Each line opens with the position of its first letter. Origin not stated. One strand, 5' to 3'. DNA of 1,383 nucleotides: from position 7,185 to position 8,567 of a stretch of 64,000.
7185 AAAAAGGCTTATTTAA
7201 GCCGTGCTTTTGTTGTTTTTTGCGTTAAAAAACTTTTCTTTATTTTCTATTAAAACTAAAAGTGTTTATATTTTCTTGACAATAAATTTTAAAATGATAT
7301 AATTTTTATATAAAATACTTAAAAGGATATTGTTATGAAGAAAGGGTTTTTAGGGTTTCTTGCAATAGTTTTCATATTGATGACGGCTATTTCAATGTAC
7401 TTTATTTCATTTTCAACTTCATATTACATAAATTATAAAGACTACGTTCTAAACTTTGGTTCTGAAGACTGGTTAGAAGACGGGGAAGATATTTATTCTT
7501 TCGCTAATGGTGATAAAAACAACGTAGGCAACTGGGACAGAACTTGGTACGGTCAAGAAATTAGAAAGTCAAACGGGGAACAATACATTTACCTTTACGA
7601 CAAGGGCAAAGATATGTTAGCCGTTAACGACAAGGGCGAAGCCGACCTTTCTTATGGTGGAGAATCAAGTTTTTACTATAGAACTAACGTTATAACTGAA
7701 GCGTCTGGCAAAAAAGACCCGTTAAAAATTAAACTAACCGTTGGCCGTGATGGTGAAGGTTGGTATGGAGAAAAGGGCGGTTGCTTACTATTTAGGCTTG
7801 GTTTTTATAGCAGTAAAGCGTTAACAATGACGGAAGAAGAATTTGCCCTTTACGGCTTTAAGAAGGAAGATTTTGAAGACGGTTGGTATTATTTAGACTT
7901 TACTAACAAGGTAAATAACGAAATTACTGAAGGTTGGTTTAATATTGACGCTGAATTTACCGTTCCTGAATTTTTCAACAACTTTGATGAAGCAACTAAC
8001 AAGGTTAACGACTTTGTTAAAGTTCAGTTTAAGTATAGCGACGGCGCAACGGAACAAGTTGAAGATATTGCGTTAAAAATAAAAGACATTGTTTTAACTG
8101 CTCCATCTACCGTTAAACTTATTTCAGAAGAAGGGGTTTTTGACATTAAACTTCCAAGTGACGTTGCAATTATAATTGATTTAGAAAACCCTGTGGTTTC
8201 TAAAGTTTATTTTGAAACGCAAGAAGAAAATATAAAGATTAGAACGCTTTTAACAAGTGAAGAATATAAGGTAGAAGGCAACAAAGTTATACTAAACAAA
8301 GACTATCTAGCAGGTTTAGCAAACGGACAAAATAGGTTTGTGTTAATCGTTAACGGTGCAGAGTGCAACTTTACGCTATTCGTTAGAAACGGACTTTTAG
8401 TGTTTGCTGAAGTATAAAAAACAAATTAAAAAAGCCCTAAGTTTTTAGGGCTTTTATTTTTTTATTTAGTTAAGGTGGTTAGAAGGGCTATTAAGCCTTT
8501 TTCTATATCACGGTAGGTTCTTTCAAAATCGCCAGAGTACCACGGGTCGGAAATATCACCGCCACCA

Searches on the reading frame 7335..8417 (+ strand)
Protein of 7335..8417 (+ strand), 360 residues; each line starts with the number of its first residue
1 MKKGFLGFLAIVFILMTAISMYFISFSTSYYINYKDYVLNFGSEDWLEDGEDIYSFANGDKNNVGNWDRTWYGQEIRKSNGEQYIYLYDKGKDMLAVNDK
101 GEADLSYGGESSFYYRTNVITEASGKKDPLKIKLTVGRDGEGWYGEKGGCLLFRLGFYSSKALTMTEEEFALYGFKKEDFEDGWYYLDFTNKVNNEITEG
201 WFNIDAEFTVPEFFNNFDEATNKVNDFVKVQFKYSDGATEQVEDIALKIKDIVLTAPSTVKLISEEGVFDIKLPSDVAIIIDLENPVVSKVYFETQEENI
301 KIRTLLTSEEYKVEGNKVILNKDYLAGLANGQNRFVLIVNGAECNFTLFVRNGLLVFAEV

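Call 3: search_protein_families(library=pfam, proteins=[window:7335-8417:+], max_evalue=1)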
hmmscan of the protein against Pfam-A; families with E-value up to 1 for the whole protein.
window:7335-8417:+ (360 aa): 1 family
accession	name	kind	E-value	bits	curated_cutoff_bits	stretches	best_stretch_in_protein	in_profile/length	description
PF03442.20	CBM_X2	-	1.1e-05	25.8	28.9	1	267-337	6-71/83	Carbohydrate binding domain X2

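Call 4: search_protein_families(library=ncbifam, proteins=[window:7335-8417:+], max_evalue=1)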
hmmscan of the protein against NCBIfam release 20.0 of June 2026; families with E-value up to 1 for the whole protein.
window:7335-8417:+ (360 aa): 0 families
